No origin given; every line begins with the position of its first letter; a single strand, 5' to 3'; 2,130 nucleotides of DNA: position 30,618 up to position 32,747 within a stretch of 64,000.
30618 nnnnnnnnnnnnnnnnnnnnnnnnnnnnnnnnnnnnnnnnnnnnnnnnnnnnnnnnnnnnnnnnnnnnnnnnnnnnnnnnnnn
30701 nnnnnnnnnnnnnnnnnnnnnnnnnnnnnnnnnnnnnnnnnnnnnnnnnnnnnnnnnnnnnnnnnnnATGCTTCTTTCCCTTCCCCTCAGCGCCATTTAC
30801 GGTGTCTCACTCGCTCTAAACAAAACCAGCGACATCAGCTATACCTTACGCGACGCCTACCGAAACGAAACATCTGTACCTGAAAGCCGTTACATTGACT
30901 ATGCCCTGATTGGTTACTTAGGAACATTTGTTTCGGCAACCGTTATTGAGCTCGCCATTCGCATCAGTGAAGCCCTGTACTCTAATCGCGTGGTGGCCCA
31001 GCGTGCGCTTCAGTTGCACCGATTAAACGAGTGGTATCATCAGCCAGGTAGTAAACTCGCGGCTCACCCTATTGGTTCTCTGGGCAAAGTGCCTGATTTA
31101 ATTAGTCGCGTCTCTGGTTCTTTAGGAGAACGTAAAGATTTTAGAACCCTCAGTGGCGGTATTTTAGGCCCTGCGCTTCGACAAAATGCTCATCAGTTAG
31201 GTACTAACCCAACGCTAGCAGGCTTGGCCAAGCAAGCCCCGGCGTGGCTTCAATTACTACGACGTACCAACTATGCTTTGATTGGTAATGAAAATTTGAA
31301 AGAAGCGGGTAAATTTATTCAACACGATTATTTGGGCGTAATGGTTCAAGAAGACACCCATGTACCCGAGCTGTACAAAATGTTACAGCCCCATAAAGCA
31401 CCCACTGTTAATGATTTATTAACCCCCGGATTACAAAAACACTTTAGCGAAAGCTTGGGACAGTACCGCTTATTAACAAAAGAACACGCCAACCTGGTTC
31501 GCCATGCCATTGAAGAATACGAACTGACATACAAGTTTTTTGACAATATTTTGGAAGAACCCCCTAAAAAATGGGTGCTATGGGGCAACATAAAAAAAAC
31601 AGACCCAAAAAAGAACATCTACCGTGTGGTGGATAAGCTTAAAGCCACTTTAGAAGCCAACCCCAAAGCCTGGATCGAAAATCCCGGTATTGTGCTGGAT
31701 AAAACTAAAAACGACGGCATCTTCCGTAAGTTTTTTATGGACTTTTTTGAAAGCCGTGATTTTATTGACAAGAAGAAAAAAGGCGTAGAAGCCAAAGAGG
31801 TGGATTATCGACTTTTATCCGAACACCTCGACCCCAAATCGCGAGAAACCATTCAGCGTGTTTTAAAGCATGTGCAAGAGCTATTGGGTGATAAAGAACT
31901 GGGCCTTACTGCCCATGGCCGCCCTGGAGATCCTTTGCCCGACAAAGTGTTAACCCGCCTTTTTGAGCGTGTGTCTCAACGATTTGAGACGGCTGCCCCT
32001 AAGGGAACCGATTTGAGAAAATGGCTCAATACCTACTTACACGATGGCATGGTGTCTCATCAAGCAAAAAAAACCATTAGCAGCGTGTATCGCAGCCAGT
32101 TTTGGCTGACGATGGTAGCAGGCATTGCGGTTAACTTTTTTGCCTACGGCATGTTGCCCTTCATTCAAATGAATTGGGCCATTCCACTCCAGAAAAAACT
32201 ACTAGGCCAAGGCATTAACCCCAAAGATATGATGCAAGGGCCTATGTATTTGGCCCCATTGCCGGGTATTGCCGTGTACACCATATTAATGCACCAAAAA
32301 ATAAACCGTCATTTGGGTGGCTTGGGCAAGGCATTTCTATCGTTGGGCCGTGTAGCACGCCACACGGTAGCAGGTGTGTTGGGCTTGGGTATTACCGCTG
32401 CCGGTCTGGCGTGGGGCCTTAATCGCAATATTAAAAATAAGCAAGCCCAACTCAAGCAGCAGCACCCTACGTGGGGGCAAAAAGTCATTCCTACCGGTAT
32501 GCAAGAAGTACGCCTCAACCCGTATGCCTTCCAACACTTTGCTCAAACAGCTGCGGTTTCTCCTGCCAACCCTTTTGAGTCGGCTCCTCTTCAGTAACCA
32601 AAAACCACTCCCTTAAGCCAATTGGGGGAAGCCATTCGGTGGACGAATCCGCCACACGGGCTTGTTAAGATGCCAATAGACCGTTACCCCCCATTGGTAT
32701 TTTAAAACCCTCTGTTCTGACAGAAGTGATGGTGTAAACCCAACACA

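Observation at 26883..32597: Cluster of four lineage-specific proteins with large soluble N-domains and C-terminal TM anchors, wrapped around acpS, with upstream direct repeats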

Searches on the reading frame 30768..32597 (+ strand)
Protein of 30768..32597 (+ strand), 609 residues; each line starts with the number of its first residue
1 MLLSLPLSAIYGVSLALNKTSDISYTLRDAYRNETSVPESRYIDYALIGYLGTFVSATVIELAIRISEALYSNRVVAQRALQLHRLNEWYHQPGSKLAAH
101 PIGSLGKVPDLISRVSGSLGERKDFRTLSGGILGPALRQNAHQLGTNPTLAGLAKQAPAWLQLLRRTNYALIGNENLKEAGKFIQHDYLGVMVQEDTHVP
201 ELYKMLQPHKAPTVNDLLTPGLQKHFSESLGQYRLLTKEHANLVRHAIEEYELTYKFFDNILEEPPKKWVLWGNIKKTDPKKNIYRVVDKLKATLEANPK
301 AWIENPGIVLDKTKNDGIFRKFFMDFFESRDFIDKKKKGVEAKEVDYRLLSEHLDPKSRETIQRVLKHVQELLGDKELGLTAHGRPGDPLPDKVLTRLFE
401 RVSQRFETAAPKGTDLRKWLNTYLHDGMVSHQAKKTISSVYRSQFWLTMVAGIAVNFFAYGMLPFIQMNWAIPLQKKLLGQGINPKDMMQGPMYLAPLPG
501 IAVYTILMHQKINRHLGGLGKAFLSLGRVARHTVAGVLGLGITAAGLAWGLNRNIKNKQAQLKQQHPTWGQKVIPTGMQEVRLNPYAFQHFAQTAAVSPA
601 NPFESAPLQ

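Call 4: search_protein_families(library=pfam, proteins=[window:30768-32597:+], max_evalue=1)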
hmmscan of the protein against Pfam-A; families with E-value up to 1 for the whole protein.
window:30768-32597:+ (609 aa): 1 family
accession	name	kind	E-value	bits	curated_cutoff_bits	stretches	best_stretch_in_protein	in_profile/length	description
PF12651.13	RHH_3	-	0.059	13.8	21.6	1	30-51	19-40/44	Ribbon-helix-helix domain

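Call 5: search_protein_families(library=ncbifam, proteins=[window:30768-32597:+], max_evalue=1)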
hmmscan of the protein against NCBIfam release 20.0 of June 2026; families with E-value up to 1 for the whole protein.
window:30768-32597:+ (609 aa): 0 families

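Call 7: find_encoding_contigs(protein=window:30768-32597:+, flank=6000, max_places=6)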
Protein window:30768-32597:+ (609 aa): no gene with exactly this product is on record in the collection.

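Call 10: find_homologous_proteins(query=window:30768-32597:+, max_evalue=0.001)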
Query window:30768-32597:+ (609 aa): 1 proteins with E <= 0.001 among 8000 candidates.
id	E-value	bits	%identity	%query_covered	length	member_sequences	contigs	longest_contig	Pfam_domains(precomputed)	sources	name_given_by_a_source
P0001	0.0e+0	1394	100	100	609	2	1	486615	-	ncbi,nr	ncbi:MAG: hypothetical protein QE263_02245 [Vampirovibrionales bacterium]|nr:hypothetical protein [V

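Call 25: search_solved_structures(query=window:30768-32597:+, max_evalue=1)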
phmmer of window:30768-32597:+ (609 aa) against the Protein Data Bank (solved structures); distinct sequences matched with E-value up to 1: 1.
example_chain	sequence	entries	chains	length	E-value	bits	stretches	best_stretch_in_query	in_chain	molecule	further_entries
4xa6_A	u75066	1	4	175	0.49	12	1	195-305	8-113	Gp7-MYH7(1777-1855)-EB1 chimera protein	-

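Call 59: find_related_loci(query=A5, collection=genome_contigs, flank=10000)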
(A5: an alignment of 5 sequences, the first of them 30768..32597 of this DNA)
Query A5 (609 aa) in genome_contigs; peptide patterns used: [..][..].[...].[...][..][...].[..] (x = any residue, [..] = any of these).
243 stretches matched a pattern; 3 encode a relative of the query (tblastn E <= 1e-3); 3 distinct loci.
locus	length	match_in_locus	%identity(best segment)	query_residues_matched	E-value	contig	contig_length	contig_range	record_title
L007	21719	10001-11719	27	8-603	2e-51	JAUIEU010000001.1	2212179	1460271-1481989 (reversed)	MAG: bacterium isolate 8_bin.45 NODE_1_length_2212179_cov_10.410928, whole genome shotgun sequence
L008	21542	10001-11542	31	17-591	1e-13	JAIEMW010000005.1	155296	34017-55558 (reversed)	MAG: Cyanobacteriota bacterium isolate co.spades.CONCOCT.2.5kb_148 c_000000000039, whole genome shotgun sequence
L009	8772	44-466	34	449-591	5e-10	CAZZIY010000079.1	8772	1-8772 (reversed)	MAG TPA_asm: uncultured Vampirovibrionales bacterium isolate SRP124364_co1_423 genome assembly, contig: NODE_9612_length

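Call 96: search_solved_structures(query=A5, max_evalue=1)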
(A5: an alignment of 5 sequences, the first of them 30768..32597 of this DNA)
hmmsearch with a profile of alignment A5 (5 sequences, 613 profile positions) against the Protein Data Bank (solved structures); distinct sequences matched with E-value up to 1: 7.
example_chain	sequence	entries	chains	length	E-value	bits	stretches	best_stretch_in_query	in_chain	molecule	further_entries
7suk_LL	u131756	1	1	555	0.055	15.2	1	258-378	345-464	U3 small nucleolar RNA-associated protein 5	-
5wlc_LL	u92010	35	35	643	0.071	14.8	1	258-378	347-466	Utp5 | U3 small nucleolar RNA-associated protein 5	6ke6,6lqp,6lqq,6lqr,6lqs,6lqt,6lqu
6vv5_A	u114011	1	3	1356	0.51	12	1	303-433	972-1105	Spike glycoprotein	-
9xnx_A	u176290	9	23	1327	0.67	11.6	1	303-433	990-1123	Spike glycoprotein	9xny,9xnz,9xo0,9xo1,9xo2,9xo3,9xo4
8iuf_AN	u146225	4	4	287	0.83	11.3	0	501-549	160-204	NDUFA11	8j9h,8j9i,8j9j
6u7k_A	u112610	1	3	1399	0.86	11.3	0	303-433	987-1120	Spike glycoprotein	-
7w6m_A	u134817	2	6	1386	0.97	11.1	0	303-433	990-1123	Spike glycoprotein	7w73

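Call 97: search_protein_families(library=padloc, proteins=[window:30768-32597:+], max_evalue=0.1)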
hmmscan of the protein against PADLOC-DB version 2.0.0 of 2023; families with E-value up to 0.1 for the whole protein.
window:30768-32597:+ (609 aa): 0 families

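Call 98: search_protein_families(library=phrogs, proteins=[window:30768-32597:+], max_evalue=0.1)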
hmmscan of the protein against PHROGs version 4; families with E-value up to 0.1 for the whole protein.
window:30768-32597:+ (609 aa): 0 families

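Call 121: search_dna_similar(query=window:30768-32597:+, collection=phages, mode=protein, max_evalue=0.01, max_rows=5)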
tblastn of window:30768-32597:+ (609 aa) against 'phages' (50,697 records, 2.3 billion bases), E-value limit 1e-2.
No match.
